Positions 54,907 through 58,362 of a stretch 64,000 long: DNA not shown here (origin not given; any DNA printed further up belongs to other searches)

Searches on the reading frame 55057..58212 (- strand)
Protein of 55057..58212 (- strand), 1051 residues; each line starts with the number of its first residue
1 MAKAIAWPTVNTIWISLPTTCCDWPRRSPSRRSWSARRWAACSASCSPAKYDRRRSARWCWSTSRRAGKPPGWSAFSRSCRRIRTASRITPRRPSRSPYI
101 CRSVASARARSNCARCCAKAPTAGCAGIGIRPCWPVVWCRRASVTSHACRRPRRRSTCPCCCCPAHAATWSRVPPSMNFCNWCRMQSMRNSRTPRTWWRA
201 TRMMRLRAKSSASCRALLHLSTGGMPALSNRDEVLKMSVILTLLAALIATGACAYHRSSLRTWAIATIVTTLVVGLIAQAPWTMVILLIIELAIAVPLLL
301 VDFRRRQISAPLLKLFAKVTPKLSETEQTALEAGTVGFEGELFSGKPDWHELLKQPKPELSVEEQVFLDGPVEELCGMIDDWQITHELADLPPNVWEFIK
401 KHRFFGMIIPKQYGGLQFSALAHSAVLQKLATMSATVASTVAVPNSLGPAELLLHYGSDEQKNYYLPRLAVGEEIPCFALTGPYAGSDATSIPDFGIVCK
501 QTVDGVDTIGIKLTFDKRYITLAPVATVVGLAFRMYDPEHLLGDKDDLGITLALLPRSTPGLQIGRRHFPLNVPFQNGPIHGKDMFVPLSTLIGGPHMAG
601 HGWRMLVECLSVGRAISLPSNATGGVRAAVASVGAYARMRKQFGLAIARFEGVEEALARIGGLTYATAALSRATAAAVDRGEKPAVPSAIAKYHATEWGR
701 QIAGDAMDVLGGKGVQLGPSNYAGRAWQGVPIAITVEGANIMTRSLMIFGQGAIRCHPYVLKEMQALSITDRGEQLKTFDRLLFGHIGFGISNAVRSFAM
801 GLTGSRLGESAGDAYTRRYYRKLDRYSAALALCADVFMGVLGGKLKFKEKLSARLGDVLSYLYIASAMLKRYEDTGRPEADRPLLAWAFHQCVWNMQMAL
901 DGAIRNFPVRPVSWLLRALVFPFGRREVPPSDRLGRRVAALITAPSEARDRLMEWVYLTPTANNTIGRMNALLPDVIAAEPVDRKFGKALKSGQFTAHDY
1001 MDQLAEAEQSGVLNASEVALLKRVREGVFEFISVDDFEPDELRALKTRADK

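Call 60: search_protein_families(library=pfam, proteins=[window:55057-58212:-], max_evalue=0.00001)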
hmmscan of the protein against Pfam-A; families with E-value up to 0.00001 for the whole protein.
window:55057-58212:- (1051 aa): 3 families
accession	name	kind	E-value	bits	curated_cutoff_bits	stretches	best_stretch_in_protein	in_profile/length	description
PF09317.16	ACDH_C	-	1.1e-106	357.1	25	1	754-1037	1-284/284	Acyl-CoA dehydrogenase, C-terminal, bacterial type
PF00441.29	Acyl-CoA_dh_1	-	1.1e-19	71.5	22.4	1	600-745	1-143/150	Acyl-CoA dehydrogenase, C-terminal domain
PF02771.21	Acyl-CoA_dh_N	-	1.7e-17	64.2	22.9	1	381-473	25-113/113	Acyl-CoA dehydrogenase, N-terminal domain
